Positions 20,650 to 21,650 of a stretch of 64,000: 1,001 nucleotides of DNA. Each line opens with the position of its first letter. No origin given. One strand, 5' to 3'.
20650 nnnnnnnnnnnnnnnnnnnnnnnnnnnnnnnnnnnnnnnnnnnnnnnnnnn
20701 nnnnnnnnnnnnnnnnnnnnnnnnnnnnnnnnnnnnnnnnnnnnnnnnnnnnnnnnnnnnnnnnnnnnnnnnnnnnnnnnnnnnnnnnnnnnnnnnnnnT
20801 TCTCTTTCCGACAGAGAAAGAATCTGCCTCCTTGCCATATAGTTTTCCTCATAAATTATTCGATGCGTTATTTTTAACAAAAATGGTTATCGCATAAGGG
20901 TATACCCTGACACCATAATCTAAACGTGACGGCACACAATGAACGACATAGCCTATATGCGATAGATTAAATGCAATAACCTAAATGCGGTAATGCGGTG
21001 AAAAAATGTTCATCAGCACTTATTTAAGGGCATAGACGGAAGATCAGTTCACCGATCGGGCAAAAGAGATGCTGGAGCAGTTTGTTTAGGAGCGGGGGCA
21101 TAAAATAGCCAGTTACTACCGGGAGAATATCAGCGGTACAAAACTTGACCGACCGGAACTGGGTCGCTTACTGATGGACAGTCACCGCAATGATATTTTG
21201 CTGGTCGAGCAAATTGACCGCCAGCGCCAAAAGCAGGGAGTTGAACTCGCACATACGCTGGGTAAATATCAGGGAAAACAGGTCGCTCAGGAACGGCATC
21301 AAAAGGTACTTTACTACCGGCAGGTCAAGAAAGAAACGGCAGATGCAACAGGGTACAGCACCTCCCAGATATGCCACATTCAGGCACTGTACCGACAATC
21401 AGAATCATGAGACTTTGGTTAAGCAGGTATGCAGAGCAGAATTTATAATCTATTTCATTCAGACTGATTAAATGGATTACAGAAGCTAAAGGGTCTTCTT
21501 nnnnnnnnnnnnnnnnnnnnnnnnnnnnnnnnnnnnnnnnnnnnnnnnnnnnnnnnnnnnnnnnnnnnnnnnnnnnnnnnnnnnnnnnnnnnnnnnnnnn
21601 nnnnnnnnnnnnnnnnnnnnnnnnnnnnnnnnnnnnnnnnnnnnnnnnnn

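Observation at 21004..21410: Resolvase gene inactivated by an amber codon at the catalytic-serine position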

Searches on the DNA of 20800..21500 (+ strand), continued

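Call 26: search_dna_similar(query=window:21006-21410:+, collection=plasmids, mode=near, max_rows=60, rows=spread)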
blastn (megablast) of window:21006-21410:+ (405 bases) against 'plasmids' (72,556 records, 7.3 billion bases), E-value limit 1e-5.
Records with a match: 766; places in all: 791; records where one place covers at least 80% of the query: 245.
Best place of each record, by identity: >=99% 248; 95-99% 1; 90-95% 458; 80-90% 59.
By first word of the organism name: Escherichia 274; Klebsiella 176; Enterobacter 94; Salmonella 83; Citrobacter 50; Serratia 22; Yersinia 12; Raoultella 7; Edwardsiella 7; Shigella 6; and 16 more.
By predicted mobility (MOB-suite, as given by PLSDB): conjugative 465; non-mobilizable 157; mobilizable 144.
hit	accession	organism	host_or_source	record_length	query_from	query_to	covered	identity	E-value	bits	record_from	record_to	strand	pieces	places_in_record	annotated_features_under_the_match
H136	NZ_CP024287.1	Escherichia albertii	-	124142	1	405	100%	100.0%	0e+0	749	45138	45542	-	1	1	none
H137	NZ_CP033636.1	Escherichia coli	cell culture,chicken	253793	1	405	100%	100.0%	0e+0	749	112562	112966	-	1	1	none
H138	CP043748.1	Escherichia coli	Pork chops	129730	1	405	100%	100.0%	0e+0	749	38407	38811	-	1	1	none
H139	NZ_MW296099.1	Escherichia coli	-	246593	1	405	100%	100.0%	0e+0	749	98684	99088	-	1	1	none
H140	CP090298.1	Escherichia coli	Homo sapiens,anal swab specimens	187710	1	405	100%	100.0%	0e+0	749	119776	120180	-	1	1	none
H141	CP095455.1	Escherichia coli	pig,cell culture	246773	1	405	100%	100.0%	0e+0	749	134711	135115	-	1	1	none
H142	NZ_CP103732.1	Klebsiella pneumoniae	Homo sapiens,blood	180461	1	405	100%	100.0%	0e+0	749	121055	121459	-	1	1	none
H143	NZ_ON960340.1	Escherichia coli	-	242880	1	405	100%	100.0%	0e+0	749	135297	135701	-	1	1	none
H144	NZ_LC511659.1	Escherichia coli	Homo sapiens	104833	1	405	100%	100.0%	0e+0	749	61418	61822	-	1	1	none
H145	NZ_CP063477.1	Escherichia coli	chicken meat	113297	1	405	100%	100.0%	0e+0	749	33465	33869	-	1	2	none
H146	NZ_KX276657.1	Escherichia coli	Homo sapiens,USA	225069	1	405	100%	100.0%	0e+0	749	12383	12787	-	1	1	none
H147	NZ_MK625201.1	Salmonella enterica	-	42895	1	405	100%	100.0%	0e+0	749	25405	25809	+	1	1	none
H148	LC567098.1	Escherichia coli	-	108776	1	405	100%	100.0%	0e+0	749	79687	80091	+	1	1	hypothetical protein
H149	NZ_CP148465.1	Escherichia coli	Chicken,single cell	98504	1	405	100%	100.0%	0e+0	749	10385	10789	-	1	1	none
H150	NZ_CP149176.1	Salmonella enterica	-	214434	1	405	100%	100.0%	0e+0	749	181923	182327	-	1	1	none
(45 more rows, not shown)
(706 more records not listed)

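Call 27: search_dna_similar(query=window:21217-21420:+, collection=plasmids, mode=distant, max_rows=40, rows=spread)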
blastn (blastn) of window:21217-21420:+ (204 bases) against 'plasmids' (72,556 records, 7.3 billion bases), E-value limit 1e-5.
Records with a match: 1448; places in all: 1506; records where one place covers at least 80% of the query: 1323.
Best place of each record, by identity: >=99% 248; 80-90% 35; 60-80% 1165.
By first word of the organism name: Escherichia 563; Salmonella 272; Klebsiella 263; Enterobacter 123; Citrobacter 89; Serratia 24; Yersinia 23; Pantoea 12; Shigella 10; Raoultella 9; and 19 more.
By predicted mobility (MOB-suite, as given by PLSDB): conjugative 956; mobilizable 255; non-mobilizable 237.
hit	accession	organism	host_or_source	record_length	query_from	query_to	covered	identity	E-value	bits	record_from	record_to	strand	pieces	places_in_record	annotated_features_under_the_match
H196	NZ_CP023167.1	Salmonella enterica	Wet market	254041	1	204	100%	100.0%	9e-100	369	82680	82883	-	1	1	none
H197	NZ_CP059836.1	Escherichia coli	swine,whole organism,liver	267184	1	204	100%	100.0%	9e-100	369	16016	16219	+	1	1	none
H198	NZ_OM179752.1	Salmonella enterica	-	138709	1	204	100%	100.0%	9e-100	369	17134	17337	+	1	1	none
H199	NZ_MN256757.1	Escherichia coli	-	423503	1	204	100%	100.0%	9e-100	369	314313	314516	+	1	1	none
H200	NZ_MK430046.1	Escherichia coli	Homo sapiens,feces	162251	1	204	100%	100.0%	9e-100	369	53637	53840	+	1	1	none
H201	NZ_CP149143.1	Salmonella enterica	Pig,single cell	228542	1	204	100%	100.0%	9e-100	369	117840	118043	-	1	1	none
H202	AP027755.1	Escherichia coli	Homo sapiens,whole organism,feces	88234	1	204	100%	100.0%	9e-100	369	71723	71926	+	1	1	hypothetical protein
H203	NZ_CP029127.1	Klebsiella oxytoca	-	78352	2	175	85%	82.3%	4e-47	194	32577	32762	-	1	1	recombinase family protein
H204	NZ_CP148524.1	Escherichia coli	-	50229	3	186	90%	75.0%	8e-31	140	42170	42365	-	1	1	none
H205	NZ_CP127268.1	Escherichia coli TW14425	Homo sapiens,stool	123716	3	185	90%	75.4%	2e-31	142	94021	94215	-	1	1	recombinase family protein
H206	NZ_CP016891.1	Pantoea agglomerans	single cell,lettuce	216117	2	180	88%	76.4%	2e-33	149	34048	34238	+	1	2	recombinase family protein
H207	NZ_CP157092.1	Escherichia coli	culture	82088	3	185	90%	74.4%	1e-28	133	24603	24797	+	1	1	none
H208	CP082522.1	Salmonella enterica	Chicken Breasts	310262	2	182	89%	74.6%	4e-28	131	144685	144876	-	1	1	hypothetical protein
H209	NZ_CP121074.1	Salmonella enterica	Homo sapiens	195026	2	182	89%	74.6%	4e-28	131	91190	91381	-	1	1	none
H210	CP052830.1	Salmonella enterica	Chicken thighs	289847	2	182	89%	74.6%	4e-28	131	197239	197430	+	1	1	none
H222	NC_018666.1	Escherichia coli O104:H4 str. 2011C-3493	-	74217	3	175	85%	73.8%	3e-23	115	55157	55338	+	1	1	none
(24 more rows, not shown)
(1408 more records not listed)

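Call 30: get_annotated_region(hit=H2, flank=15000)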
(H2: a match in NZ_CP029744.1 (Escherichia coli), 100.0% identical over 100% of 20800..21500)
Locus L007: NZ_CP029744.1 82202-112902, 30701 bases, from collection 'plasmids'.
description: Escherichia coli strain AR_0085 plasmid unnamed3, complete sequence
organism: Escherichia coli (NCBI taxid 562)
taxonomy: Bacteria; Pseudomonadota; Gammaproteobacteria; Enterobacterales; Enterobacteriaceae; Escherichia; Escherichia coli
host: -; source: -; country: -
typing (MOB-suite, as given by PLSDB): conjugative; replicon IncFIB,IncFIC,rep_cluster_2244; relaxase MOBF,MOBP; mating-pair formation MPF_F
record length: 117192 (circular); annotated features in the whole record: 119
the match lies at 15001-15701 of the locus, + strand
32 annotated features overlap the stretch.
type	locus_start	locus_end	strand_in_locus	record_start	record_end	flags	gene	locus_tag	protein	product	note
CDS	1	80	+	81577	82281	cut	-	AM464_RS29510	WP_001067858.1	IS6-like element IS26 family transposase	GO:0006313 - DNA transposition [Evidence IEA]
CDS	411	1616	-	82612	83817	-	gltS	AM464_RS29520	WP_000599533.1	sodium/glutamate symporter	GO:0015813 - L-glutamate transmembrane transport [Evidence IEA]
CDS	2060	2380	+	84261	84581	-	-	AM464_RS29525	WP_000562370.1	antibiotic biosynthesis monooxygenase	-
CDS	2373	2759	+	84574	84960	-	-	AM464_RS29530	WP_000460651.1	hypothetical protein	-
CDS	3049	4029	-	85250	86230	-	-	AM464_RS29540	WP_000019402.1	IS5-like element IS5 family transposase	GO:0006313 - DNA transposition [Evidence IEA]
CDS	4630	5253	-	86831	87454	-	tetR(B)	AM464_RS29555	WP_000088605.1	tetracycline resistance transcriptional repressor TetR(B)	-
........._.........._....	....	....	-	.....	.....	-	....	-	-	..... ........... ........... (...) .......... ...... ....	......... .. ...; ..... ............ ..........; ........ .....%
predicted_resistance_gene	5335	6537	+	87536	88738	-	tet(B)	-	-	tetracycline efflux MFS transporter Tet(B)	predicted by amrfinderplus; class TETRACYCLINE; identity 100.0%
CDS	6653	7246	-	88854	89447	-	tetC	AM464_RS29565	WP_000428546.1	tetracyline resistance-associated transcriptional repressor TetC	-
CDS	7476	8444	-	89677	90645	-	-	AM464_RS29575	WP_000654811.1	IS5 family transposase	-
CDS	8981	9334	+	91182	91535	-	cmi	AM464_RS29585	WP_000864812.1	colicin M immunity protein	-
CDS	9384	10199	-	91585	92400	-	cma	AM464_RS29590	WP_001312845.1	lipid II-degrading bacteriocin colicin M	-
CDS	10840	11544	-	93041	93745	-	-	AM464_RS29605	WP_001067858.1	IS6-like element IS26 family transposase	GO:0006313 - DNA transposition [Evidence IEA]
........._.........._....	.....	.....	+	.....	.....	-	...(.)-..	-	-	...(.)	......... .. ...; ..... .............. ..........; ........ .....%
CDS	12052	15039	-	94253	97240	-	-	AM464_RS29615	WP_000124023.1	Tn3 family transposase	-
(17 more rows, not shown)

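Call 31: get_annotated_region(hit=H4, flank=15000)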
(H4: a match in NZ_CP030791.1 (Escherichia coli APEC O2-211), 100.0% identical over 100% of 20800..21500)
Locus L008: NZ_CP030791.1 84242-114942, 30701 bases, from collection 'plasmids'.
description: Escherichia coli APEC O2-211 plasmid pAPEC-O2-211A-ColV, complete sequence
organism: Escherichia coli APEC O2-211 (NCBI taxid 1954351)
taxonomy: Bacteria; Pseudomonadota; Gammaproteobacteria; Enterobacterales; Enterobacteriaceae; Escherichia; Escherichia coli; Escherichia coli APEC O2-211
host: -; source: Gallus gallus,air sac; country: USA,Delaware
typing (MOB-suite, as given by PLSDB): conjugative; replicon IncFIB,IncFIC,rep_cluster_2244,rep_cluster_2313; relaxase MOBF; mating-pair formation MPF_F
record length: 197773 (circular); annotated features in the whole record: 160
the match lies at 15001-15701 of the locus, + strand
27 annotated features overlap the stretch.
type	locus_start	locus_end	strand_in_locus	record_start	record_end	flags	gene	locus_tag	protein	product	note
CDS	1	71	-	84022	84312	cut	-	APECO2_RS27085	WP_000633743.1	hypothetical protein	-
CDS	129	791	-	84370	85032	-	-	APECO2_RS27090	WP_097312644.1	ProQ/FINO family protein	-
CDS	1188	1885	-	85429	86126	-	-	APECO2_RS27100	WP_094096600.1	IS1-like element IS1A family transposase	GO:0006313 - DNA transposition [Evidence IEA]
CDS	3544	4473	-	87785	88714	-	-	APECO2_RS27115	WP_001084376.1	LysR substrate-binding domain-containing protein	-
CDS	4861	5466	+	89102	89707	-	-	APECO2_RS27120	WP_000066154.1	ankyrin repeat domain-containing protein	-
CDS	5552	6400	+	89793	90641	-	-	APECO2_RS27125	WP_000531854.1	DUF2877 domain-containing protein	-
CDS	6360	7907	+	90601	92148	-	fdrA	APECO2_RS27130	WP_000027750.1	acyl-CoA synthetase FdrA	-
CDS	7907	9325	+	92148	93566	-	-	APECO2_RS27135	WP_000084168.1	DUF1116 domain-containing protein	-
CDS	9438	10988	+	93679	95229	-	-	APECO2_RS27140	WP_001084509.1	hypothetical protein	-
CDS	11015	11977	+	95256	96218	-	-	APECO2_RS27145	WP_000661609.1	carbamate kinase family protein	-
CDS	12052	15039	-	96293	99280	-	-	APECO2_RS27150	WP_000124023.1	Tn3 family transposase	-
CDS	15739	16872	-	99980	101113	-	-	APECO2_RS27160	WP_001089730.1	permease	-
CDS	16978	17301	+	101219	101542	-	-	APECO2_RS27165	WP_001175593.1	metalloregulator ArsR/SmtB family transcription factor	GO:0006355 - regulation of DNA-templated transcription [Evidence IEA]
CDS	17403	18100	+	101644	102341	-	-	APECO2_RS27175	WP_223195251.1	IS1-like element IS1A family transposase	GO:0006313 - DNA transposition [Evidence IEA]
CDS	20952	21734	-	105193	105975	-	istB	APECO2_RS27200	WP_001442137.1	IS21-like element IS100kyp family helper ATPase IstB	-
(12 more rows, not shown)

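Call 32: get_annotated_region(hit=H8, flank=15000)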
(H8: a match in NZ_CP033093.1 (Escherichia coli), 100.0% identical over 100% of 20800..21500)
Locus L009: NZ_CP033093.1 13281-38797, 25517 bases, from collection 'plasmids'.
description: Escherichia coli strain CP53 plasmid pCP53-38k, complete sequence
organism: Escherichia coli (NCBI taxid 562)
taxonomy: Bacteria; Pseudomonadota; Gammaproteobacteria; Enterobacterales; Enterobacteriaceae; Escherichia; Escherichia coli
host: -; source: pig feces; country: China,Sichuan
typing (MOB-suite, as given by PLSDB): non-mobilizable; replicon IncX1
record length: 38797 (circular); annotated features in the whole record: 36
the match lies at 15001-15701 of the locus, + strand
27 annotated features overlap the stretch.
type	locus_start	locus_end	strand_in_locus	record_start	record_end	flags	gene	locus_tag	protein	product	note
CDS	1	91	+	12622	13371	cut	-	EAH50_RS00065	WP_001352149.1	molecular chaperone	GO:0061077 - chaperone-mediated protein folding [Evidence IEA]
CDS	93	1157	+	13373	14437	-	-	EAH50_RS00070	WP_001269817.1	fimbrial protein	-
CDS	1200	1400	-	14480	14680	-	glgS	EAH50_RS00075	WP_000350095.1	cell surface composition regulator GlgS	-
CDS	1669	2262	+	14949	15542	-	-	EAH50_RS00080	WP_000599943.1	OB-fold-containig protein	-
CDS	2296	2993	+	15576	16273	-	-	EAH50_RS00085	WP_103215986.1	IS1-like element IS1A family transposase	GO:0006313 - DNA transposition [Evidence IEA]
CDS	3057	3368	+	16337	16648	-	-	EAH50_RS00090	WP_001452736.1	hypothetical protein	-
CDS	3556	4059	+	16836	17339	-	-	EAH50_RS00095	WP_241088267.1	restriction endonuclease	-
CDS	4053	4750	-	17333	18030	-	-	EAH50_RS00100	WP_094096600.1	IS1-like element IS1A family transposase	GO:0006313 - DNA transposition [Evidence IEA]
CDS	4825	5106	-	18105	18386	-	-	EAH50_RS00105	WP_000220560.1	type II toxin-antitoxin system RelE/ParE family toxin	GO:0030541 - plasmid partitioning [Evidence IEA]; GO:0051290 - protein heterotetramerization [Evidence IEA]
CDS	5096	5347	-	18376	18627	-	-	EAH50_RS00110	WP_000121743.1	plasmid stabilization protein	-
CDS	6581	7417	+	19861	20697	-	-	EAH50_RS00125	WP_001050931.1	RepB family plasmid replication initiator protein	GO:0006270 - DNA replication initiation [Evidence IEA]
CDS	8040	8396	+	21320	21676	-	ddp1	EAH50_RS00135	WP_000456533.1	DNA distortion polypeptide 3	-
CDS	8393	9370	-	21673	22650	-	-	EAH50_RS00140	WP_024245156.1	DUF6685 family protein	-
CDS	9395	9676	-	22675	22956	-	-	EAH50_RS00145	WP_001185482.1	hypothetical protein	-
CDS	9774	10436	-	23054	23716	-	-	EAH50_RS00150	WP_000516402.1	division plane positioning ATPase MipZ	-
CDS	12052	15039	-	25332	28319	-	-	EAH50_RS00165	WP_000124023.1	Tn3 family transposase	-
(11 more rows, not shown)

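Call 33: get_annotated_region(hit=H38, flank=15000)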
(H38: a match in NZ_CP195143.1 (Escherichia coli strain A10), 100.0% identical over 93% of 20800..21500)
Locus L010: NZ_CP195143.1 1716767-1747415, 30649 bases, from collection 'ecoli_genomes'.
description: Escherichia coli strain A10 chromosome, complete genome
organism: Escherichia coli strain A10 (NCBI taxid 562)
replicon: chromosome; assembly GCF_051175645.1
host: -; source: Water sample from the Juan Diaz River; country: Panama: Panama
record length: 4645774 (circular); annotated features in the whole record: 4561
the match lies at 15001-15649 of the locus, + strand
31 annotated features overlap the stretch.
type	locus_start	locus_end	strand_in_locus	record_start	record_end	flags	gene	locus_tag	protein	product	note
CDS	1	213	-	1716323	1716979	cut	pdxH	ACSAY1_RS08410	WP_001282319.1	pyridoxamine 5'-phosphate oxidase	-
CDS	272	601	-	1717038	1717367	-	mliC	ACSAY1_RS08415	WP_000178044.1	C-type lysozyme inhibitor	-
CDS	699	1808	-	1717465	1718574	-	anmK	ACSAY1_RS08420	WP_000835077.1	anhydro-N-acetylmuramic acid kinase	-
CDS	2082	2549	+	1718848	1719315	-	slyB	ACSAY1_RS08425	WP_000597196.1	outer membrane lipoprotein SlyB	-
CDS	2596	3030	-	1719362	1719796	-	slyA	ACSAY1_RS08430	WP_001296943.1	transcriptional regulator SlyA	-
CDS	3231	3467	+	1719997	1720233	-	ydhI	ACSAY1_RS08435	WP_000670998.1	DUF1656 domain-containing protein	-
CDS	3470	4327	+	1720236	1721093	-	ydhJ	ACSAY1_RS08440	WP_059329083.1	efflux RND transporter periplasmic adaptor subunit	-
CDS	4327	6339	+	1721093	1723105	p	ydhK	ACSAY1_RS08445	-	FUSC family protein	internal stop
CDS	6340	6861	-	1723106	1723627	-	sodC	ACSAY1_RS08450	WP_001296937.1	superoxide dismutase [Cu-Zn] SodC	-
CDS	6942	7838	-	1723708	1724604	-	ydhF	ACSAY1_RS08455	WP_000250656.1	aldo/keto reductase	-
CDS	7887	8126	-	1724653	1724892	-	ydhL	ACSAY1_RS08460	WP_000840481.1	DUF1289 domain-containing protein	-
CDS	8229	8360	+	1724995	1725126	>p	-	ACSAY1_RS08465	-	TetR/AcrR family transcriptional regulator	represses nemA which is involved in degradation of N-ethylmaleimide; incomplete; partial in the middle of a contig; ...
CDS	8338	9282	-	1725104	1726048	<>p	-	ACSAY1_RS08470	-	Tn3 family transposase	incomplete; partial in the middle of a contig; missing N-terminus and C-terminus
CDS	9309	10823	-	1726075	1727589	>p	-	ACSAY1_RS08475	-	Tn3-like element TnAs1 family transposase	incomplete; partial in the middle of a contig; missing N-terminus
CDS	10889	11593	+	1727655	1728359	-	-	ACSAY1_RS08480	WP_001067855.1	IS6-like element IS26 family transposase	-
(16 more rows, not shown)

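Call 34: get_annotated_region(hit=H142, flank=15000)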
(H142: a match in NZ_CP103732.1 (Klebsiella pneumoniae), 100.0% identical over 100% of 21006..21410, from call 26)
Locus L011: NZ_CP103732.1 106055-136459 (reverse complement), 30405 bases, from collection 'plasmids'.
description: Klebsiella pneumoniae strain 913 plasmid pMB2930_1, complete sequence
organism: Klebsiella pneumoniae (NCBI taxid 573)
taxonomy: Bacteria; Pseudomonadota; Gammaproteobacteria; Enterobacterales; Enterobacteriaceae; Klebsiella; Klebsiella pneumoniae
host: -; source: Homo sapiens,blood; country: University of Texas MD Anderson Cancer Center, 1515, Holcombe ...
typing (MOB-suite, as given by PLSDB): non-mobilizable; replicon IncFIB,IncHI1B,IncU
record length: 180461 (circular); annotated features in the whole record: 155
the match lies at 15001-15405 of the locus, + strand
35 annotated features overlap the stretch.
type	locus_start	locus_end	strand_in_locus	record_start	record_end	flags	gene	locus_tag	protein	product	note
CDS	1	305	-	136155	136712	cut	-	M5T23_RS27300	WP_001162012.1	recombinase family protein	GO:0006310 - DNA recombination [Evidence IEA]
CDS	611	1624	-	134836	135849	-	intI1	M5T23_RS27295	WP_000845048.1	class 1 integron integrase IntI1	-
predicted_resistance_gene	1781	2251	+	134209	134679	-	dfrA15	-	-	trimethoprim-resistant dihydrofolate reductase DfrA15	predicted by amrfinderplus; class TRIMETHOPRIM; identity 100.0%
predicted_resistance_gene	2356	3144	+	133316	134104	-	aadA1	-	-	ANT(3'')-Ia family aminoglycoside nucleotidyltransferase AadA1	predicted by amrfinderplus; class AMINOGLYCOSIDE; identity 100.0%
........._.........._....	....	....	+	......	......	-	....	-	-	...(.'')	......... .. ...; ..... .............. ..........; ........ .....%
CDS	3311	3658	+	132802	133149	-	-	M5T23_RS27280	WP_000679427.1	quaternary ammonium compound efflux SMR transporter QacE delta 1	-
predicted_resistance_gene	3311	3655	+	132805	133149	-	qacEdelta1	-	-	quaternary ammonium compound efflux SMR transporter QacE delta 1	predicted by amrfinderplus; class QUATERNARY AMMONIUM; identity 100.0%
predicted_resistance_gene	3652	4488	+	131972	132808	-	sul1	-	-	sulfonamide-resistant dihydropteroate synthase Sul1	predicted by amrfinderplus; class SULFONAMIDE; identity 100.0%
CDS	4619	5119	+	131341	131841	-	-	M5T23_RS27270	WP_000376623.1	GNAT family N-acetyltransferase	-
CDS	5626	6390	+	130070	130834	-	-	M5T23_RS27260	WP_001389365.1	IS6-like element IS6100 family transposase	-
CDS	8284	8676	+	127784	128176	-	-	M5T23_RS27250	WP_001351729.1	isochorismatase family cysteine hydrolase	-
CDS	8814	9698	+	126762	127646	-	-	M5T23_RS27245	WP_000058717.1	EamA family transporter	-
predicted_resistance_gene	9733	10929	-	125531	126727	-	tet(A)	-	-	tetracycline efflux MFS transporter Tet(A)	predicted by amrfinderplus; class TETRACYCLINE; identity 100.0%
CDS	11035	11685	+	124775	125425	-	tetR(A)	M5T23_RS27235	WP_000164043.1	tetracycline resistance transcriptional repressor TetR(A)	-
CDS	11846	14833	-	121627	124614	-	-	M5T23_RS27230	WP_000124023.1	Tn3 family transposase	-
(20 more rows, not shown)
